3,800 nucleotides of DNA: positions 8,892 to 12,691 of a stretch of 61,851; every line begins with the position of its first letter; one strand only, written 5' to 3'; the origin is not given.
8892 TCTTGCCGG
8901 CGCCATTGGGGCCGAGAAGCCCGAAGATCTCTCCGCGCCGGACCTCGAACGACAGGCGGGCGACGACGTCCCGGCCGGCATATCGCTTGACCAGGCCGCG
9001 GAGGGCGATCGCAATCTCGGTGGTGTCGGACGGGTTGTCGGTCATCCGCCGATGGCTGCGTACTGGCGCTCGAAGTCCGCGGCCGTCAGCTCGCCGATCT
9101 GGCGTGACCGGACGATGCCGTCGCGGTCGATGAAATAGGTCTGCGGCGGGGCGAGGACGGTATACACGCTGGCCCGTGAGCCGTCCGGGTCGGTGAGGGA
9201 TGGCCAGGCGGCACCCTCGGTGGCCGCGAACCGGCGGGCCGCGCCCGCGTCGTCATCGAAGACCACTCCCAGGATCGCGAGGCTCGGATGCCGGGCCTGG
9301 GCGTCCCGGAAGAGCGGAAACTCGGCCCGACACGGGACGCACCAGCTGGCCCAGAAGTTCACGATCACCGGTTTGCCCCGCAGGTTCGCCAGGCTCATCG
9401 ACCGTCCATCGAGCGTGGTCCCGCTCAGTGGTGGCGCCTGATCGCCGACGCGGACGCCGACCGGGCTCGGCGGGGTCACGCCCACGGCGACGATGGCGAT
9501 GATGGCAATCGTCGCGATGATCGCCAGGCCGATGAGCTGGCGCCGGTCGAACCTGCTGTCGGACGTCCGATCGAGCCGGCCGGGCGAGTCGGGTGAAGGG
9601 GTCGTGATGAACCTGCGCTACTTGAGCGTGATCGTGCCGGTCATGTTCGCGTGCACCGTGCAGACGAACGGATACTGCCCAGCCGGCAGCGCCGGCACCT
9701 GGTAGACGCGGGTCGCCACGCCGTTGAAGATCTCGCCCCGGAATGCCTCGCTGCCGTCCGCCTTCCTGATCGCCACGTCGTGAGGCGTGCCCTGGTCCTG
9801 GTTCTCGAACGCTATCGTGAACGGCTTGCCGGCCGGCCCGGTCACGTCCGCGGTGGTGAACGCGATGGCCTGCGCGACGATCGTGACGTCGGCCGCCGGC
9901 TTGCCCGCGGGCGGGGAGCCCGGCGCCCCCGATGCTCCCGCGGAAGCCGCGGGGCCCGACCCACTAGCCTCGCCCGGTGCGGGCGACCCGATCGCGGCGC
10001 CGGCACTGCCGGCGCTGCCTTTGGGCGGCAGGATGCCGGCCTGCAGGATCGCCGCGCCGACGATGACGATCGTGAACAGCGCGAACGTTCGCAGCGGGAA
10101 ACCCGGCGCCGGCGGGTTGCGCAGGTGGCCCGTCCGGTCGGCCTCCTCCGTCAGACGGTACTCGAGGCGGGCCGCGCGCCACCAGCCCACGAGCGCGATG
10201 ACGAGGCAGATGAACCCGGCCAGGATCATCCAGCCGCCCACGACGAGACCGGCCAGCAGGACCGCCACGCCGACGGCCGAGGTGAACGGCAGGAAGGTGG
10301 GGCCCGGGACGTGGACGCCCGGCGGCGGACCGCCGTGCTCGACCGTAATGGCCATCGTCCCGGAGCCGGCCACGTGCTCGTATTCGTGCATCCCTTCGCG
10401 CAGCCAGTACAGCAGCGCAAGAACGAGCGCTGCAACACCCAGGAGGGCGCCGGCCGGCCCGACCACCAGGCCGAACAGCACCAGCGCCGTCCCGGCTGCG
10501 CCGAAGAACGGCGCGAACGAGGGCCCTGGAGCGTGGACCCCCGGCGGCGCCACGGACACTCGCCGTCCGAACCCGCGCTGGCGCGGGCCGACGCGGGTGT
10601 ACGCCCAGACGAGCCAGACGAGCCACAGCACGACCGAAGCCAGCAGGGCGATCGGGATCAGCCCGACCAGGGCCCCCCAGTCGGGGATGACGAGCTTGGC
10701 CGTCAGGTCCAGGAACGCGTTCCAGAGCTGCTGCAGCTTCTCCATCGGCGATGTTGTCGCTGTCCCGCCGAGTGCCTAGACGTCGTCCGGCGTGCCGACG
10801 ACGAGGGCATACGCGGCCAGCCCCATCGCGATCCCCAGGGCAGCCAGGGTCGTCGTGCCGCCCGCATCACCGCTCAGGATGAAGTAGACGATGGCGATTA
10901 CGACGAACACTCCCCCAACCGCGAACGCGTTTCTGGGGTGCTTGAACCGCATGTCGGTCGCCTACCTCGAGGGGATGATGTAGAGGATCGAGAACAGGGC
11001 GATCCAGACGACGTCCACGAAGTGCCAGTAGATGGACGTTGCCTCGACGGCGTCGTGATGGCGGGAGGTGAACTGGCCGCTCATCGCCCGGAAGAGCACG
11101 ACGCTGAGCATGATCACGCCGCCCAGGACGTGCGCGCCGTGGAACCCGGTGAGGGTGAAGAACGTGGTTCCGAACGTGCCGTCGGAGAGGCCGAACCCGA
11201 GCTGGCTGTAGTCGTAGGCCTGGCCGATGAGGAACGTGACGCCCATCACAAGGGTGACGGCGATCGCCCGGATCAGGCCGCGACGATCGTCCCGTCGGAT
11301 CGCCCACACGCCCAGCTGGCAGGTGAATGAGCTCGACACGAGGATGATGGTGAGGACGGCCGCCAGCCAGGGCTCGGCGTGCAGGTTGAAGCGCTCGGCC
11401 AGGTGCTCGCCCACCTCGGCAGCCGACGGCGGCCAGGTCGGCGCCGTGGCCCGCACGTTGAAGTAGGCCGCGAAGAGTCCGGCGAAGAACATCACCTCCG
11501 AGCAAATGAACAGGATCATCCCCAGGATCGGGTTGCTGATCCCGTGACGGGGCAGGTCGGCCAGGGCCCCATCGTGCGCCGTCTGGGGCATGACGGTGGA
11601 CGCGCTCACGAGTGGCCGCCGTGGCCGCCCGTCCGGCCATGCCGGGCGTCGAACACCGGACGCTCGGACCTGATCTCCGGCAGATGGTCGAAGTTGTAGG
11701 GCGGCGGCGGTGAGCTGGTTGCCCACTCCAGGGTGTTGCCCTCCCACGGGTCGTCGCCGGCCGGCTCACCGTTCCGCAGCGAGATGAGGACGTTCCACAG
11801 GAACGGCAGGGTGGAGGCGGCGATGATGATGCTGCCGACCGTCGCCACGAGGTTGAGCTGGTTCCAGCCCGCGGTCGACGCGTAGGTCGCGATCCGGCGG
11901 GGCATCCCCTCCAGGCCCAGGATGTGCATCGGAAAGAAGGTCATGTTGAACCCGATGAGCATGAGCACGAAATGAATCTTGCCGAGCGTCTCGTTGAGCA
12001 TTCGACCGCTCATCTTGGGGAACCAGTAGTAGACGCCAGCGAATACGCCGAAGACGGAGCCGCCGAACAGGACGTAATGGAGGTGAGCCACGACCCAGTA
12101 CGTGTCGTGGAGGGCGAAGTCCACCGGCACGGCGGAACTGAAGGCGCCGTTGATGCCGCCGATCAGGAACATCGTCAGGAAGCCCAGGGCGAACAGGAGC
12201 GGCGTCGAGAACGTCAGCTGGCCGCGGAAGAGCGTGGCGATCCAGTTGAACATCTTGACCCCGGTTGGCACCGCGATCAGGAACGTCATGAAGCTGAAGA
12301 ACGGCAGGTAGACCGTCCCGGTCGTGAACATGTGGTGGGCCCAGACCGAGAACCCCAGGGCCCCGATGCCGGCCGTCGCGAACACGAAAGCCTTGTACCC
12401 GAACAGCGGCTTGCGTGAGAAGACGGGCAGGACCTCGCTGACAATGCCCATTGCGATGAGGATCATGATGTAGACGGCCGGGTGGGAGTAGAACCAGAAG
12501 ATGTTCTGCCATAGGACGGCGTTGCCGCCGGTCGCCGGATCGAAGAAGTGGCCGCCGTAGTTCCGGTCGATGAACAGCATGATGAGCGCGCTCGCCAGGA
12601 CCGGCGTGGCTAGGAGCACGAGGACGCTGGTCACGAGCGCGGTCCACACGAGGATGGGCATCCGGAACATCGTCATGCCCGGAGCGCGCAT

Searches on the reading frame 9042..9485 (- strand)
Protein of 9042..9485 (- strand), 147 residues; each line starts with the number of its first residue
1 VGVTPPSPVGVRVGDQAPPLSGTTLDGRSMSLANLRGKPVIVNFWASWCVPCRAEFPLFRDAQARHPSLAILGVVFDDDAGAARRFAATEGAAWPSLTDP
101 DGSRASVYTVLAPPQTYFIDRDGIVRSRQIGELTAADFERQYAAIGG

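Call 3: search_protein_families(library=pfam, proteins=[window:9042-9485:-], max_evalue=0.01)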
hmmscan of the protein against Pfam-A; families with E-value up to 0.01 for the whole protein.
window:9042-9485:- (147 aa): 6 families
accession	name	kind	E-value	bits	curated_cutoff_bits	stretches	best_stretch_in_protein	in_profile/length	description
PF00578.27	AhpC-TSA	-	6.7e-23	81.4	26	1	13-127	1-123/124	AhpC/TSA family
PF08534.16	Redoxin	-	1.1e-19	71.2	26.6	1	13-134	2-137/148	Redoxin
PF00085.26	Thioredoxin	-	3.6e-06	27.4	23.5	1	37-79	18-61/103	Thioredoxin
PF13905.12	Thioredoxin_8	-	5.6e-06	27.1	27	1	37-108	1-74/94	Thioredoxin-like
PF13899.12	Thioredoxin_7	-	0.0025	18.4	27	1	32-53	12-33/83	Thioredoxin-like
PF13098.12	Thioredoxin_2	-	0.0049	17.6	27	0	35-139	3-101/104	Thioredoxin-like domain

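Call 4: search_protein_families(library=ncbifam, proteins=[window:9042-9485:-], max_evalue=0.01)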
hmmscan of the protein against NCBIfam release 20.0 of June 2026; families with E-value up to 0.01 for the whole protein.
window:9042-9485:- (147 aa): 14 families
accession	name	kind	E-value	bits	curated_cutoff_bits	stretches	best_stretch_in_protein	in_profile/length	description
NF002854.0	PRK03147.1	subfamily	1.8e-22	80.1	170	1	11-140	36-167/176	thiol-disulfide oxidoreductase ResA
TIGR00385.1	dsbE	subfamily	5.4e-21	74.9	123.15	1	34-141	60-166/173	DsbE family thiol:disulfide interchange protein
NF041202.1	StoA_CxxC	exception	1.8e-15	57.2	210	1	20-138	36-157/163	endospore biogenesis thiol-disulfide oxidoreductase StoA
NF011941.0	PRK15412.1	equivalog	1.5e-14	53.9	359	1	36-140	67-170/185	thiol:disulfide interchange protein DsbE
NF041054.1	WAxxUGC_long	equivalog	2e-14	53.7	300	1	16-127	83-197/354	ResA-like WAxxUGC motif-containing protein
NF047696.1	ThlDiSintTplARhiz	equivalog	2.4e-13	50.3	230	1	19-67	79-127/219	thiol:disulfide interchange protein TlpA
TIGR01068.1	thioredoxin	equivalog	1.4e-08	34.9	96.8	1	37-86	14-64/101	thioredoxin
NF008229.0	PRK10996.1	equivalog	2.2e-07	30.7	125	1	22-72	35-88/141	thioredoxin TrxC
NF010625.0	PRK14018.1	equivalog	3.4e-05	22.5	522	1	26-136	45-163/521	bifunctional peptide-methionine (S)-S-oxide reductase MsrA/peptide-methionine (R)-S-oxide reductase MsrB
NF045694.1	seleno_TsoB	exception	4.8e-05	21.6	805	1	30-54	467-491/572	rhodanese/DsbD fusion-like selenoprotein TsoB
NF053650.1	PerredPrxQDein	equivalog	0.00018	21.5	260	1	25-108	9-93/148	thioredoxin-dependent peroxiredoxin PrxQ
NF001419.0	PRK00293.1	subfamily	0.00028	19.6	330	0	30-61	470-502/574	protein-disulfide reductase DsbD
NF006898.0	PRK09381.1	equivalog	0.00073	19.9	138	1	40-87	24-72/109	thioredoxin TrxA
NF006960.0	PRK09437.1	equivalog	0.0008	19.4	140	1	11-111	4-106/156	thioredoxin-dependent thiol peroxidase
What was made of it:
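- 9042..9485 (-): TlpA/ResA-like periplasmic thioredoxin. It probably keeps the copper-site cysteines reduced during assembly. AhpC-TSA and Redoxin hits (call 3) and ResA/DsbE/TlpA hits (call 4).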

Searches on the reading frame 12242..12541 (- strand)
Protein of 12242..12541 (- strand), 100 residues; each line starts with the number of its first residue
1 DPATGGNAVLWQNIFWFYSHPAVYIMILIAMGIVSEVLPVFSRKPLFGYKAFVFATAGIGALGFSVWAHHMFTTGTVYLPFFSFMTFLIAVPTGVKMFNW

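Call 48: search_solved_structures(query=window:12242-12541:-, max_evalue=1e-10, show_alignments=5)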
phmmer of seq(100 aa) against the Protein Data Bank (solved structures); distinct sequences matched with E-value up to 1e-10: 41.
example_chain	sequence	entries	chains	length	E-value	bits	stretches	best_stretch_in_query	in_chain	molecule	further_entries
7q21_D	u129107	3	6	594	2.9e-41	143.3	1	1-100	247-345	Cytochrome c oxidase subunit 1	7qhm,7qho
9wcx_I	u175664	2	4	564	3.5e-40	139.8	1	1-100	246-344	Cytochrome c oxidase subunit 1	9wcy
7rh6_R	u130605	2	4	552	3.3e-39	136.7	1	1-100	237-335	Cytochrome c oxidase subunit 1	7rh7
7rh5_R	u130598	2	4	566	3.4e-39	136.7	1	1-100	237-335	Cytochrome c oxidase subunit 1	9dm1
6adq_F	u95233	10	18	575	3.5e-39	136.6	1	1-100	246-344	Cytochrome c oxidase subunit 1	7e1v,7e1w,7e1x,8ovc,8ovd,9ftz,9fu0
8hcr_F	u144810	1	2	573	8.6e-39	135.4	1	3-100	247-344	Probable cytochrome c oxidase subunit 1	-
6hwh_V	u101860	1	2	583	6.1e-38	132.6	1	1-100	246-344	Cytochrome c oxidase subunit 1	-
2yev_A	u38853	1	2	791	7.7e-32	113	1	1-99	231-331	CYTOCHROME C OXIDASE POLYPEPTIDE I+III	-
7jro_a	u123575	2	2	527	2.7e-30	108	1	1-100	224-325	COX1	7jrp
1qle_A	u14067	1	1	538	5.6e-30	107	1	1-100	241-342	CYTOCHROME C OXIDASE POLYPEPTIDE I-BETA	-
1ar1_A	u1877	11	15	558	5.9e-30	107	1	1-100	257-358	CYTOCHROME C OXIDASE | Cytochrome c oxidase subunit 1-beta | Cytochrome c oxidase subunit 1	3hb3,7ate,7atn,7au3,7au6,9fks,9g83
3ehb_A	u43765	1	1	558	5.9e-30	107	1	1-100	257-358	Cytochrome c oxidase subunit 1-beta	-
6pw1_A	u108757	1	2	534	1.2e-29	105.9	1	2-100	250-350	Cytochrome c oxidase subunit 1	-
3omi_A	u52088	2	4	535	1.2e-29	105.9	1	2-100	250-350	Cytochrome c oxidase, aa3 type, subunit I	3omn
6ci0_A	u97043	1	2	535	1.2e-29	105.9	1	2-100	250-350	Cytochrome c oxidase subunit 1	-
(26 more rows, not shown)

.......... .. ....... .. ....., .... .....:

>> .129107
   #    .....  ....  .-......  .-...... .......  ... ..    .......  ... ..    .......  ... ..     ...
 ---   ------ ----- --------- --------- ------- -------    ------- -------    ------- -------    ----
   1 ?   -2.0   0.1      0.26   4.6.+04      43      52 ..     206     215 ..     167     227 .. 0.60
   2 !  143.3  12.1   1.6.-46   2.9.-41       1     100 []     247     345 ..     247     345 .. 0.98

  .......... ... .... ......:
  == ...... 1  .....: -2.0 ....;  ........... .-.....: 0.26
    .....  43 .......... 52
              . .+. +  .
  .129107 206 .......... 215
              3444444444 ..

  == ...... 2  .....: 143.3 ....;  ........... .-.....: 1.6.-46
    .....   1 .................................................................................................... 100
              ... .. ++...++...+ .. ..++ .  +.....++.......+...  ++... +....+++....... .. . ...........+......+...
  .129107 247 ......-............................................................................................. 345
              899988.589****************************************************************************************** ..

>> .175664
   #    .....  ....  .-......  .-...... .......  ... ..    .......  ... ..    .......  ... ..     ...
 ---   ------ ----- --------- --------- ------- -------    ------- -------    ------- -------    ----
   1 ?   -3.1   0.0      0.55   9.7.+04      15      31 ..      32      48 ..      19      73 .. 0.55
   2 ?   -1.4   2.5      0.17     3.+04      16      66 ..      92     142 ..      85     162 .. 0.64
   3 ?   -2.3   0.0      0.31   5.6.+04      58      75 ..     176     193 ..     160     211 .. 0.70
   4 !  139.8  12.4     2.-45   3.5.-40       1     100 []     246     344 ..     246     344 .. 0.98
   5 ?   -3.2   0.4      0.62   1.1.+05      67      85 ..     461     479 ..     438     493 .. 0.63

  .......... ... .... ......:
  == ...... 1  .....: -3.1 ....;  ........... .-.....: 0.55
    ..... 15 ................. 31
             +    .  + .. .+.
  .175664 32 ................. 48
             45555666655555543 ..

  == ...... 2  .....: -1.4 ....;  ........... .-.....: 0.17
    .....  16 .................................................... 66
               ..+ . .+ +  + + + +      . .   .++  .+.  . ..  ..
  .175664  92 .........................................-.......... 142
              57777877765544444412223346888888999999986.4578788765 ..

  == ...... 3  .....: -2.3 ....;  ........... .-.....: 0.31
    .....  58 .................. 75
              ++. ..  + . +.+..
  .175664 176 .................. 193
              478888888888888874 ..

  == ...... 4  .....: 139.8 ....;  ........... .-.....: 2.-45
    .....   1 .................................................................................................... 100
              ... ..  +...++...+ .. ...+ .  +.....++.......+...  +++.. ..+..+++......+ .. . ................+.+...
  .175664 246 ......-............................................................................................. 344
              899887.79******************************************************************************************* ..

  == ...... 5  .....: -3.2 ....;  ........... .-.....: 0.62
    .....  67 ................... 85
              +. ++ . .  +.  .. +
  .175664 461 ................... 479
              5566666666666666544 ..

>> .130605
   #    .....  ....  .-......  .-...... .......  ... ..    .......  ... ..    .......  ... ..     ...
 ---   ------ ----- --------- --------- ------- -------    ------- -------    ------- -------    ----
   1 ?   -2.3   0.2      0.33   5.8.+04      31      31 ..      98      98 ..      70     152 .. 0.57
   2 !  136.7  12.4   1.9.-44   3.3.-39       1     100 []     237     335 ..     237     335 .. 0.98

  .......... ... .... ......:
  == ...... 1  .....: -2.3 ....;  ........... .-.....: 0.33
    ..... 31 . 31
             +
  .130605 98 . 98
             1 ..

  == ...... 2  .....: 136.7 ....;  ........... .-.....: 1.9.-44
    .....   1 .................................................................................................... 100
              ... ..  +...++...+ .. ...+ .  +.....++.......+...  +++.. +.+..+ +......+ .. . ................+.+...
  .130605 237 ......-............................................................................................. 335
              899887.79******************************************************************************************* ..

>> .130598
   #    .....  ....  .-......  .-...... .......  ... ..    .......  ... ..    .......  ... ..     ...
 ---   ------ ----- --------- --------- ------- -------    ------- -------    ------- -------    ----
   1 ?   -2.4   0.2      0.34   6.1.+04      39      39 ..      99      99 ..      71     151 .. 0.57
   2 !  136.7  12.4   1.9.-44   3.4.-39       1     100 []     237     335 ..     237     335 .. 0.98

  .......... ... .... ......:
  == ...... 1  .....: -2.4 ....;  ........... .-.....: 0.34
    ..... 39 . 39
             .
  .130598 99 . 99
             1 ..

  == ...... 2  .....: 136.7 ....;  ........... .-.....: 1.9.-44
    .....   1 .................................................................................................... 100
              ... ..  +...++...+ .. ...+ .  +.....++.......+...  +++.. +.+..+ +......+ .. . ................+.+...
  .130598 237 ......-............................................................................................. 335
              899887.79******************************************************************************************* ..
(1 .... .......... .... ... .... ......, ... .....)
